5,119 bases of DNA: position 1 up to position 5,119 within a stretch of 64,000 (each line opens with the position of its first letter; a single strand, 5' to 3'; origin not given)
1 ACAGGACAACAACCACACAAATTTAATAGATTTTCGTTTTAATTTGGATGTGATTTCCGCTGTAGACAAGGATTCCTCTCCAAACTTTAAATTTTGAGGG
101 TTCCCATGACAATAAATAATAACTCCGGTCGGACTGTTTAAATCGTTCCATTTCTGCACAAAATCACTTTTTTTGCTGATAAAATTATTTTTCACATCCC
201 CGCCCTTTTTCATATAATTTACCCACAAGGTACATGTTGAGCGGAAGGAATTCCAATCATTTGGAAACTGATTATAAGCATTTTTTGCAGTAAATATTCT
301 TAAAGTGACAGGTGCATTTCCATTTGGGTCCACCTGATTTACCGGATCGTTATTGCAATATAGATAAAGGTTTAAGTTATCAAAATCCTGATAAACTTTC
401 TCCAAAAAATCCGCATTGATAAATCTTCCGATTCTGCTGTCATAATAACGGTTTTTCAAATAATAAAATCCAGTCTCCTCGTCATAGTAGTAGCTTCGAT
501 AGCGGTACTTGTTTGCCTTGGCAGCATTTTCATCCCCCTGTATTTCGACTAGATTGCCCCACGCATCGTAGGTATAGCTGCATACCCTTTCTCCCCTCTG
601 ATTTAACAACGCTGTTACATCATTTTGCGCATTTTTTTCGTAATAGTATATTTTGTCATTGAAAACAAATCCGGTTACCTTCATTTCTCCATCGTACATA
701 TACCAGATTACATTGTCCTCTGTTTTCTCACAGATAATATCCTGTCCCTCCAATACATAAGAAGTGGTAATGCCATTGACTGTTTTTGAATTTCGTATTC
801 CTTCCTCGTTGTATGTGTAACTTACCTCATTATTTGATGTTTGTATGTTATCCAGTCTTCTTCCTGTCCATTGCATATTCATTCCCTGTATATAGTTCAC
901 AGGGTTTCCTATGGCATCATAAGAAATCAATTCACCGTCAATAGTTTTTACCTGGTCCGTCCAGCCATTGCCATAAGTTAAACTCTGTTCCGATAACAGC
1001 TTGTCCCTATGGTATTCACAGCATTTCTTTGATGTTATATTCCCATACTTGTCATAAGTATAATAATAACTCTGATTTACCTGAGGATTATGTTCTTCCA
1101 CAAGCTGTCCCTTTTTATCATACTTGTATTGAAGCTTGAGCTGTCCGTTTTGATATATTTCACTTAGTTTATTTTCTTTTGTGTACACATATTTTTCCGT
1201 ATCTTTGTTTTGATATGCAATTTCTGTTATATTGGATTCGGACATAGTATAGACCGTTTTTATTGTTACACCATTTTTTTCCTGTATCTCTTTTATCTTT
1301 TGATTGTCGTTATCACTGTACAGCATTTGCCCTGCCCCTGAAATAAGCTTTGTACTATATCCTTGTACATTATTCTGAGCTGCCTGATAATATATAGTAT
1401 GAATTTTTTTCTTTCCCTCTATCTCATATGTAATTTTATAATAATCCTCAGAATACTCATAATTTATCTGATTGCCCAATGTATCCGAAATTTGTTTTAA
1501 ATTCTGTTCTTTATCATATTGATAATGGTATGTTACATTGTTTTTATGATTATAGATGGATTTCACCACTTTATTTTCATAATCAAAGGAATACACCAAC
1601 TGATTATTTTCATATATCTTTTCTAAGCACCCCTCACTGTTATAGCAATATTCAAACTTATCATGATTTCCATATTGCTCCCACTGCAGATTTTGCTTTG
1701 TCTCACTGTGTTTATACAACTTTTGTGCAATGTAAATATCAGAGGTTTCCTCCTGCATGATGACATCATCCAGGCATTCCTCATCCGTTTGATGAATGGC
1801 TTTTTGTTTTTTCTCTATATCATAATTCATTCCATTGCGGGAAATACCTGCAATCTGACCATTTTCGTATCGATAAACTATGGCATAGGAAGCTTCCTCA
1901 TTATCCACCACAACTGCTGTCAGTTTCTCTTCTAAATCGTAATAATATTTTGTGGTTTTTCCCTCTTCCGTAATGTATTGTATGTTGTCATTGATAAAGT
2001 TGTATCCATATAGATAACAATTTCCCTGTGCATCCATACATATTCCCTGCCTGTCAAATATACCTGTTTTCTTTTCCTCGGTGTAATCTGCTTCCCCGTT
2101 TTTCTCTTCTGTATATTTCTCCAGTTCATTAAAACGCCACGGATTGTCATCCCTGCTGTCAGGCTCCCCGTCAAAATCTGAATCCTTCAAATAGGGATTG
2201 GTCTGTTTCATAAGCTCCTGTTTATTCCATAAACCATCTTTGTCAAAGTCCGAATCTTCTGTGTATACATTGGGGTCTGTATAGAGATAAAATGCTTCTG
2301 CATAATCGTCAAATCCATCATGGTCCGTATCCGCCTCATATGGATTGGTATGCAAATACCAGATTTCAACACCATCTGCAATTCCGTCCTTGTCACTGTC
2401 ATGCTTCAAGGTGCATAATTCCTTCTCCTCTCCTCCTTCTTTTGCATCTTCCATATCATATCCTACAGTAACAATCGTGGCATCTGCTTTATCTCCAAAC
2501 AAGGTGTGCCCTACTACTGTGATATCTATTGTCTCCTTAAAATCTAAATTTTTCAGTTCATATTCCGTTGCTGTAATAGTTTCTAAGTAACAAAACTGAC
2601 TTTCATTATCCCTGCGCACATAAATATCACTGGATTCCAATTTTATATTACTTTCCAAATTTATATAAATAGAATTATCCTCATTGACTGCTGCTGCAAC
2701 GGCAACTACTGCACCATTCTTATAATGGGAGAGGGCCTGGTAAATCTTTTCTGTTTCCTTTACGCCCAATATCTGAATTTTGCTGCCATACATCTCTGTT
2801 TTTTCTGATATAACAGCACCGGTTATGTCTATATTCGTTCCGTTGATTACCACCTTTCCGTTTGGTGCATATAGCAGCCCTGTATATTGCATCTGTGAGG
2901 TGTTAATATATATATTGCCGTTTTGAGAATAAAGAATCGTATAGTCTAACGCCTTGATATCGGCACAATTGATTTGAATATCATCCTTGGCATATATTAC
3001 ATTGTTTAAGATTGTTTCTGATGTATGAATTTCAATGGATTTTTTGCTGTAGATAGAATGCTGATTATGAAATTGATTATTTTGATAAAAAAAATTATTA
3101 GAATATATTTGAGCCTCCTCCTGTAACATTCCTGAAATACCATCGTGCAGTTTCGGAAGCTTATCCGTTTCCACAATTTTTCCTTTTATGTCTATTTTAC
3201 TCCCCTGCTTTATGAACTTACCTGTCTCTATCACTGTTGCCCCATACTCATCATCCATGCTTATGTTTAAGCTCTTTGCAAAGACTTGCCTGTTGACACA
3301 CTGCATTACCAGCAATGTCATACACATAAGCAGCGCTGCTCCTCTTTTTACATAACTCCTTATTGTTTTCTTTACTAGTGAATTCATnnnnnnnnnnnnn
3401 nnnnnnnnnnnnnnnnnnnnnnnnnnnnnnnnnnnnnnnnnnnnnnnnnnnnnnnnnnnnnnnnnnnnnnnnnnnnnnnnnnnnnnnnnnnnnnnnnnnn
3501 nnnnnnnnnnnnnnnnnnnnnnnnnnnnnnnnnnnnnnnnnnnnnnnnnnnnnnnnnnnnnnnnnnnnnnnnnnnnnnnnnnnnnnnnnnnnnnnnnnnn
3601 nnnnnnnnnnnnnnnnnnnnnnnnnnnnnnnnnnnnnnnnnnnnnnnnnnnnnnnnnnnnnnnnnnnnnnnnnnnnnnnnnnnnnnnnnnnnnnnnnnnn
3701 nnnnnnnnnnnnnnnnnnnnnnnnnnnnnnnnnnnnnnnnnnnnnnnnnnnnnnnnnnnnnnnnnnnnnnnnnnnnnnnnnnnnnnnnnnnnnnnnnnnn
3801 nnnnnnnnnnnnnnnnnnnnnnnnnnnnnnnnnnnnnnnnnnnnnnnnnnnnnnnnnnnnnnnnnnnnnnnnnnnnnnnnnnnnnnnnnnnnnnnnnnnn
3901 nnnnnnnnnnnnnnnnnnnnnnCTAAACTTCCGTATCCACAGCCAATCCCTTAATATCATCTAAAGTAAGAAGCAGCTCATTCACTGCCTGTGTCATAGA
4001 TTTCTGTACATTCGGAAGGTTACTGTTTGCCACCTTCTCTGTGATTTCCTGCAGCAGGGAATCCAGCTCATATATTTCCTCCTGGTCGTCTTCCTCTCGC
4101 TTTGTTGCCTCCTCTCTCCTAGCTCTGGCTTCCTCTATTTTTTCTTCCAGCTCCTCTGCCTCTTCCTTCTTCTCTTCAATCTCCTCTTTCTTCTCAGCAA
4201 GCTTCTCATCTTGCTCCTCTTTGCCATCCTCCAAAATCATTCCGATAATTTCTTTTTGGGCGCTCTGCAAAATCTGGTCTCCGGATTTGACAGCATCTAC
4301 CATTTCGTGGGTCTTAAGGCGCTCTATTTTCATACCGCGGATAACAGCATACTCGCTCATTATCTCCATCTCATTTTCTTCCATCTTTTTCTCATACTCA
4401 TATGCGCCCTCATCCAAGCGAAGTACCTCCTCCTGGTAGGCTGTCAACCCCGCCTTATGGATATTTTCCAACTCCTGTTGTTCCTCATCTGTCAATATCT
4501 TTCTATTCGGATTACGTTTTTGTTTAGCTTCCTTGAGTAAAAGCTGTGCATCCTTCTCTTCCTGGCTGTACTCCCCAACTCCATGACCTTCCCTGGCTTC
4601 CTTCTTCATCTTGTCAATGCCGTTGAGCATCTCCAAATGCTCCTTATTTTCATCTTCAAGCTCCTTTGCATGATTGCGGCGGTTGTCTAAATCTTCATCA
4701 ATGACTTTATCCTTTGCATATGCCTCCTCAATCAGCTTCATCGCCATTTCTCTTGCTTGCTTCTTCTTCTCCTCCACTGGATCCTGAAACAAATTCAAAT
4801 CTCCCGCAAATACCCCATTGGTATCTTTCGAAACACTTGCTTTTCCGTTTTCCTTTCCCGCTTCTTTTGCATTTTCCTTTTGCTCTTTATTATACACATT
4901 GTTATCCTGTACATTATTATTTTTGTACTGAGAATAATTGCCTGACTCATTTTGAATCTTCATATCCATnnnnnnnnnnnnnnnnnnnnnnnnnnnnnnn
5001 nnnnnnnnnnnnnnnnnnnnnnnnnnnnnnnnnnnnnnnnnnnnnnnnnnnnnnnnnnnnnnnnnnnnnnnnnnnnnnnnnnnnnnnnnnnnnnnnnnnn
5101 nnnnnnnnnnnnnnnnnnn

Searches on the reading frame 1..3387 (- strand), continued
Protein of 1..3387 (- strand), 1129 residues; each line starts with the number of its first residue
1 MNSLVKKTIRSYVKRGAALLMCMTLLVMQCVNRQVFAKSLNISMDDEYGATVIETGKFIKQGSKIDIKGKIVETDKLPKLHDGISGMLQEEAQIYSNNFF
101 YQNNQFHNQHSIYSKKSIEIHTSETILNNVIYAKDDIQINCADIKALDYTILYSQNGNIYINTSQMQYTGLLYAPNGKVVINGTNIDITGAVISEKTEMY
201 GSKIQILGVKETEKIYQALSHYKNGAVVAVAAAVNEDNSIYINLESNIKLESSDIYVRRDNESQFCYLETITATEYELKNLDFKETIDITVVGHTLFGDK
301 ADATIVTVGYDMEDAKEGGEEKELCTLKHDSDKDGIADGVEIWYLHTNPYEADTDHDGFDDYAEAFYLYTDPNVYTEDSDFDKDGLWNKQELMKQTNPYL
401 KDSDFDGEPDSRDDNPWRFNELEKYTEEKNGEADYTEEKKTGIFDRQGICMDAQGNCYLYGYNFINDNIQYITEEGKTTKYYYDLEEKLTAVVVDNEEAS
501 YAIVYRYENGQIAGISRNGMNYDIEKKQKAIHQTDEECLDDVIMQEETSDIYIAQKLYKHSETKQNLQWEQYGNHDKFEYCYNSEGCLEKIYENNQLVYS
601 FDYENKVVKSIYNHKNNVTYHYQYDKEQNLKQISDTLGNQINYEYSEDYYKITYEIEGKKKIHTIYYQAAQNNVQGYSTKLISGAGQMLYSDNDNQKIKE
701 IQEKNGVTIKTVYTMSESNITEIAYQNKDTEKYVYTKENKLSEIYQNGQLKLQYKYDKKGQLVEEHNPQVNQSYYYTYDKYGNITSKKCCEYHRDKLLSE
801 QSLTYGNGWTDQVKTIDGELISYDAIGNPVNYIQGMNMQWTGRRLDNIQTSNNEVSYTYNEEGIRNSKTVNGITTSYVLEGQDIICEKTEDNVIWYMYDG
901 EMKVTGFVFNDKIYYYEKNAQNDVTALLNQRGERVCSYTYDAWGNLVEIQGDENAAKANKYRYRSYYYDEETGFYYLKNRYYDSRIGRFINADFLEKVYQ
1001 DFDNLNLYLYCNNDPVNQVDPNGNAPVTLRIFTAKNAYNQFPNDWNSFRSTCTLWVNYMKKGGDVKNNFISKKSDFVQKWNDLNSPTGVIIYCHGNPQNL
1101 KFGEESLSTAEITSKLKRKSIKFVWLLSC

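Call 76: list_cluster_members(proteins=[P0001, P0002])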
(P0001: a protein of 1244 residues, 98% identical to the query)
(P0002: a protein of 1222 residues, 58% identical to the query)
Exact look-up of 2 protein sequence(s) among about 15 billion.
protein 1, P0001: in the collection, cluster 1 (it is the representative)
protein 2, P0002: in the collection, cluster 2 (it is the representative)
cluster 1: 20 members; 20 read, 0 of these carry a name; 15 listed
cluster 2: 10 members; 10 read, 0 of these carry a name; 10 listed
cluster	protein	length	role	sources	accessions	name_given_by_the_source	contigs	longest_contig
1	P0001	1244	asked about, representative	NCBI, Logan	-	-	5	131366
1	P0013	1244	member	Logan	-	-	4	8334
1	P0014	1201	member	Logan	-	-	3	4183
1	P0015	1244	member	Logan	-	-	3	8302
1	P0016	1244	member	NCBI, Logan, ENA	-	-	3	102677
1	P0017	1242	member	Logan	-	-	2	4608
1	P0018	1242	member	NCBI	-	-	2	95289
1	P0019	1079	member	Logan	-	-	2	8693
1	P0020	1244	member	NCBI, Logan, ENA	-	-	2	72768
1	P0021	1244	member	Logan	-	-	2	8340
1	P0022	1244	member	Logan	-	-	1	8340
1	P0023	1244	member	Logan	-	-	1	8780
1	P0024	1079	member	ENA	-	-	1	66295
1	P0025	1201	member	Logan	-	-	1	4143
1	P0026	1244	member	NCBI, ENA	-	-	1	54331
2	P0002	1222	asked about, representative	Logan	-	-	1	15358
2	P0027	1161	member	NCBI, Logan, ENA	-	-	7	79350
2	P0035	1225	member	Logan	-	-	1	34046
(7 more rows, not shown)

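Call 77: find_encoding_contigs(protein=P0035, flank=4000, max_places=3)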
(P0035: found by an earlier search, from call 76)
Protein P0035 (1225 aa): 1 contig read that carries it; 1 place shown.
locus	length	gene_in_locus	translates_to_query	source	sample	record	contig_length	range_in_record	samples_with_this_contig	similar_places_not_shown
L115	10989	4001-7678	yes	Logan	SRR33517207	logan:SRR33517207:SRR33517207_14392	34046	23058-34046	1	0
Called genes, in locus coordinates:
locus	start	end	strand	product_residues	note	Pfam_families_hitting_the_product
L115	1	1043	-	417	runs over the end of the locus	PF12698:ABC2_membrane_3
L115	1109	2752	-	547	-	-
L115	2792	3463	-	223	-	PF02463:SMC_N (faint), PF00005:ABC_tran, PF13304:AAA_21 (faint)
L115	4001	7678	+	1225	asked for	PF18884:TSP3_bac (faint), PF05593:RHS_repeat (faint)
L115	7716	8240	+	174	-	-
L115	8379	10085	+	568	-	PF02743:dCache_1, PF13487:HD_5, PF01966:HD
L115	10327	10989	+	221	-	?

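Call 78: find_encoding_contigs(protein=P0027, flank=4000, max_places=4)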
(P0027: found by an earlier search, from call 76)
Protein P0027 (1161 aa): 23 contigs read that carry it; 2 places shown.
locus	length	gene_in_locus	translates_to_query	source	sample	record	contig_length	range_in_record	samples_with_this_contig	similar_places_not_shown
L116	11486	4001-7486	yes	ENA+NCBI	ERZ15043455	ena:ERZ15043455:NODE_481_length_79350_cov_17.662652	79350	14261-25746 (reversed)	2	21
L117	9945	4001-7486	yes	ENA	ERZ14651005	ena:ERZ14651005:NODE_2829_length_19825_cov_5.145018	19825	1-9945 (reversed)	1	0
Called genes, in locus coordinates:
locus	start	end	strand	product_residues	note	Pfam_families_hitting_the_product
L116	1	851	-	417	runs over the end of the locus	PF12698:ABC2_membrane_3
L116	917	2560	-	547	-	-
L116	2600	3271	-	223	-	PF02463:SMC_N (faint), PF00005:ABC_tran, PF13304:AAA_21 (faint)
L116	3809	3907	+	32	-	-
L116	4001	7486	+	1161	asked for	PF18884:TSP3_bac (faint), PF05593:RHS_repeat (faint)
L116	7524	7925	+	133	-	-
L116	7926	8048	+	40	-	-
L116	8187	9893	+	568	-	PF02743:dCache_1, PF13487:HD_5, PF01966:HD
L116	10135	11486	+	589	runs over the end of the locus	PF00909:Ammonium_transp, PF00543:P-II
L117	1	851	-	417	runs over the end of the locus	PF12698:ABC2_membrane_3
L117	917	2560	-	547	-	-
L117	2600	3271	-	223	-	PF02463:SMC_N (faint), PF00005:ABC_tran, PF13304:AAA_21 (faint)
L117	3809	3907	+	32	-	-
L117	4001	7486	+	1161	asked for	PF18884:TSP3_bac (faint), PF05593:RHS_repeat (faint)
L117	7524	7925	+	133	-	-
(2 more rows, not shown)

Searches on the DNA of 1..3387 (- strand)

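Call 23: search_rna_families(sources=[L001, L002, L006, L007, L008, L009, L010, L012, L013, L014, L015], threshold=gathering)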
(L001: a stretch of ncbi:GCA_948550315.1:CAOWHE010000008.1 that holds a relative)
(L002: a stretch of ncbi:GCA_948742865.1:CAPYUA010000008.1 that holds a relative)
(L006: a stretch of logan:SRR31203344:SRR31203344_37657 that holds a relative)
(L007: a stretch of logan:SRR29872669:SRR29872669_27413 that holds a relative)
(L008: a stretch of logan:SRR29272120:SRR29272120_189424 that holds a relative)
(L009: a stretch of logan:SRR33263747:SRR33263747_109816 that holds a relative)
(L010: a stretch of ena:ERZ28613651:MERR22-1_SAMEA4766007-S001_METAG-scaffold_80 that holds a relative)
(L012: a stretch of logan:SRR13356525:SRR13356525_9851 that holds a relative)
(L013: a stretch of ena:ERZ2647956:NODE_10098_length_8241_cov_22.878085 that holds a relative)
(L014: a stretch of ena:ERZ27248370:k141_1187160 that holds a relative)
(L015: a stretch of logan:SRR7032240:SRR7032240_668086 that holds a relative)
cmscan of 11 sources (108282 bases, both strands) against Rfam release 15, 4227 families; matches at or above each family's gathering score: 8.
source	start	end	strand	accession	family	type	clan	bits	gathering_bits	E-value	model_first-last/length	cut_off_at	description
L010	2471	2648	+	RF02001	group-II-D1D4-3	Intron;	CL00102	139.2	32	1.8e-28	1-170/170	no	Group II catalytic intron D1-D4-3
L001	5797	5893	+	RF01051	c-di-GMP-I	Cis-reg; riboswitch;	CL00126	70.5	35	1.4e-11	1-87/87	no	c-di-GMP-I riboswitch aptamer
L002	4206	4302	+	RF01051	c-di-GMP-I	Cis-reg; riboswitch;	CL00126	70.5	35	1.4e-11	1-87/87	no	c-di-GMP-I riboswitch aptamer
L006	267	357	+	RF01051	c-di-GMP-I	Cis-reg; riboswitch;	CL00126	57.2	35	2.5e-08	1-87/87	no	c-di-GMP-I riboswitch aptamer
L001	5477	5580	+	RF01051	c-di-GMP-I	Cis-reg; riboswitch;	CL00126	48.5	35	3.4e-06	1-87/87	no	c-di-GMP-I riboswitch aptamer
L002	3886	3989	+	RF01051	c-di-GMP-I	Cis-reg; riboswitch;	CL00126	48.5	35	3.4e-06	1-87/87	no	c-di-GMP-I riboswitch aptamer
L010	4166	4241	+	RF00029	Intron_gpII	Intron;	-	46.4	40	9.8e-06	1-77/77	no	Group II catalytic intron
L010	2685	2763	+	RF01998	group-II-D1D4-1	Intron;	CL00102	42.2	35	0.00048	1-84/84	no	Group II catalytic intron D1-D4-1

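Call 43: search_rna_families(sources=[L016, L017, L018, L019, L020, L021, L022, L023, L024, L025, L026, L027, L028, L029, L030, L031, L032, L033, L034, L035], threshold=gathering)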
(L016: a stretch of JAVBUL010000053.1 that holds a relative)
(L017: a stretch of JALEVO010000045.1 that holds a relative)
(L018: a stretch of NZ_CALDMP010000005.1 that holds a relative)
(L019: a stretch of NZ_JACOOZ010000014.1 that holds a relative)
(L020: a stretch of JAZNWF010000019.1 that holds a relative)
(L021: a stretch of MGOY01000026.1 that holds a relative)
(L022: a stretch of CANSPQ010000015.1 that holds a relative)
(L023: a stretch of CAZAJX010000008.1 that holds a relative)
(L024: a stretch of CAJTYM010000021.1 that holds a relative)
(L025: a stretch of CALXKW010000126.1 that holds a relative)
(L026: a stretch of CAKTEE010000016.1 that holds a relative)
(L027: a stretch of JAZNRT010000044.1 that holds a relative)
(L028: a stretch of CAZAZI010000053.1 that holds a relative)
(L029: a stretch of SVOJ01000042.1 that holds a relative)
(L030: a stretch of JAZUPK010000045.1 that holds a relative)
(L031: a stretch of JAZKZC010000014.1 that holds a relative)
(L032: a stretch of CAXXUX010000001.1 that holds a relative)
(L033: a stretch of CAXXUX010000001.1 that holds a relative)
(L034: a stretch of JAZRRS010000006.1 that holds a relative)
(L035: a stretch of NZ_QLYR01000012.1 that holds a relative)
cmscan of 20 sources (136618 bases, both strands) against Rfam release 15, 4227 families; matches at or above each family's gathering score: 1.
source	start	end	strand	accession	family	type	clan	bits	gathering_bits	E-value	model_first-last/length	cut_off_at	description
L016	42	171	+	RF01051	c-di-GMP-I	Cis-reg; riboswitch;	CL00126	40.3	35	0.00043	1-87/87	no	c-di-GMP-I riboswitch aptamer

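Call 46: search_rna_families(sources=[L016, L024, L007, L013, L010, L012, L014], threshold=evalue, max_evalue=1, show_alignments=2)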
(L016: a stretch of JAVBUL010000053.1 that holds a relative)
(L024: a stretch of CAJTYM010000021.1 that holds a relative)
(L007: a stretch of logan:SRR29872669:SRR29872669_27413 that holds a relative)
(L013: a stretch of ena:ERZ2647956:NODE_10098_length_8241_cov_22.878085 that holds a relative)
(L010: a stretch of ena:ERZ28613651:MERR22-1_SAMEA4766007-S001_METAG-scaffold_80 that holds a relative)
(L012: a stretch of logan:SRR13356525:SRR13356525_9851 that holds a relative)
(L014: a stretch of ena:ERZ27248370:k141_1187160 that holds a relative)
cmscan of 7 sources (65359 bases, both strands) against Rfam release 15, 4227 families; matches with E-value up to 1: 7.
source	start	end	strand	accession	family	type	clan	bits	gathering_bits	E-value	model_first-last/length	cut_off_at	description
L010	2471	2648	+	RF02001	group-II-D1D4-3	Intron;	CL00102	139.2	32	1.1e-28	1-170/170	no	Group II catalytic intron D1-D4-3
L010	4166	4241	+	RF00029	Intron_gpII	Intron;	-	46.4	40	5.9e-06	1-77/77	no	Group II catalytic intron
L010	2685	2763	+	RF01998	group-II-D1D4-1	Intron;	CL00102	42.2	35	0.00029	1-84/84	no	Group II catalytic intron D1-D4-1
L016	42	171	+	RF01051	c-di-GMP-I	Cis-reg; riboswitch;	CL00126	40.3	35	0.0002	1-87/87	no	c-di-GMP-I riboswitch aptamer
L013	1588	1654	+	RF00697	mir-186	Gene; miRNA;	-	36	70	0.0028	1-82/82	no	mir-186 microRNA precursor family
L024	164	234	+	RF04286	mir-513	Gene; miRNA;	CL00136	28.9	72.1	0.067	1-82/82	no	mir-513 microRNA precursor family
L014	3396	3434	+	RF04343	Plastid-psbA-2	Cis-reg;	CL00153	27.9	55.8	0.39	1-60/60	no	Plastid-psbA-2 3UTR RNA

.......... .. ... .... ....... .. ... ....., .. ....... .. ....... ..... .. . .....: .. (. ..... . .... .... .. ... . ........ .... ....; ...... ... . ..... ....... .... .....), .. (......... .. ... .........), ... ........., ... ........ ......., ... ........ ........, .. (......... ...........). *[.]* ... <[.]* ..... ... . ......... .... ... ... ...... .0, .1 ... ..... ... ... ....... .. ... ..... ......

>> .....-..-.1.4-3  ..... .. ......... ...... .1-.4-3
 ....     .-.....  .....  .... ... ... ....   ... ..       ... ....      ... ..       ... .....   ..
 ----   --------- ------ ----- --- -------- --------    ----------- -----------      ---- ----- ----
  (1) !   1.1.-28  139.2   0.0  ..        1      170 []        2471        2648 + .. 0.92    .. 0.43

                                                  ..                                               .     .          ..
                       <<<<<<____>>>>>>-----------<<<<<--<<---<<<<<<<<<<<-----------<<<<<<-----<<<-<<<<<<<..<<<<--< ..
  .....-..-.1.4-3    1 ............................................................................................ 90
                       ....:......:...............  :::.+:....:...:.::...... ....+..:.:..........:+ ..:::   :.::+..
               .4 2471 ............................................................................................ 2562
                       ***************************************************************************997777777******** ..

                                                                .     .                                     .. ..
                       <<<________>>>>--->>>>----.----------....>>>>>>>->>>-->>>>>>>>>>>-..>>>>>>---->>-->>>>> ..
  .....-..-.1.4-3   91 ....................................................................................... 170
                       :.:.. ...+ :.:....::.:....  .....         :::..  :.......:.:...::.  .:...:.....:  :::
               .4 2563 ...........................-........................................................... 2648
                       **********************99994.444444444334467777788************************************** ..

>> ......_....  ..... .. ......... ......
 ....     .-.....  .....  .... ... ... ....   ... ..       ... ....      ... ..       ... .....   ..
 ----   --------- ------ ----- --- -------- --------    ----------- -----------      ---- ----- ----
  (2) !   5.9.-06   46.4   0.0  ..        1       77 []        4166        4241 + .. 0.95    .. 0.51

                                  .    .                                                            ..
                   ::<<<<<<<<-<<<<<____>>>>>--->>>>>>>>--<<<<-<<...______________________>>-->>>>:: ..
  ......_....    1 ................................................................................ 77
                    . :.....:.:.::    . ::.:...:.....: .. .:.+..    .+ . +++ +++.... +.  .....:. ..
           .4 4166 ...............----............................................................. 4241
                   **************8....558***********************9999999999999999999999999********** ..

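Call 79: search_rna_families(sources=[L115, L116], threshold=evalue, max_evalue=1)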
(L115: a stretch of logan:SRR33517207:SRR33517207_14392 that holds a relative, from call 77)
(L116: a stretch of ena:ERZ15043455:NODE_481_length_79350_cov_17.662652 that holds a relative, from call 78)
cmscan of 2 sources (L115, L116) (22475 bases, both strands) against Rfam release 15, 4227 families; matches with E-value up to 1: 2.
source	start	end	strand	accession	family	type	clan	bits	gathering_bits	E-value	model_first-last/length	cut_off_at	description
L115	3816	3906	+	RF01051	c-di-GMP-I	Cis-reg; riboswitch;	CL00126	52.1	35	9.2e-08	1-87/87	no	c-di-GMP-I riboswitch aptamer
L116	3624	3714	+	RF01051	c-di-GMP-I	Cis-reg; riboswitch;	CL00126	52.1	35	9.2e-08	1-87/87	no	c-di-GMP-I riboswitch aptamer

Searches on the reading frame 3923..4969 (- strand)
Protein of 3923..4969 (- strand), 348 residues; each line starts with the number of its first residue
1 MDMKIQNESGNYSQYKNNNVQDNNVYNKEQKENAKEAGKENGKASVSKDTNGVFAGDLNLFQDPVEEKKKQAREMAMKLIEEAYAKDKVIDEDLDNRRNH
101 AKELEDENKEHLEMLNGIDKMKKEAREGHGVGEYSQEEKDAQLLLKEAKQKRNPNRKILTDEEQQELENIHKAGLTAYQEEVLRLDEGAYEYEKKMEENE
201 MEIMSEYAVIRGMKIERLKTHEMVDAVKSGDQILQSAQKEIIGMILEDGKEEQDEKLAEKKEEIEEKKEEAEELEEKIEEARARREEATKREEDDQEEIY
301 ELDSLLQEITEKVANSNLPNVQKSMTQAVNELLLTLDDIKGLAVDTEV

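Call 10: search_protein_families(library=pfam, proteins=[window:3923-4969:-], max_evalue=0.01)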
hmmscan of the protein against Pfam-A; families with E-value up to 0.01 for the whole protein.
window:3923-4969:- (348 aa): 0 families

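Call 12: find_encoding_contigs(protein=window:3923-4969:-, flank=10000, max_places=10)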
Protein window:3923-4969:- (348 aa): no gene with exactly this product is on record in the collection.

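Call 50: search_protein_families(library=ncbifam, proteins=[window:3923-4969:-], max_evalue=0.01)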
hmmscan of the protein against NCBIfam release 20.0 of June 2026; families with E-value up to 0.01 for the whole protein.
window:3923-4969:- (348 aa): 0 families
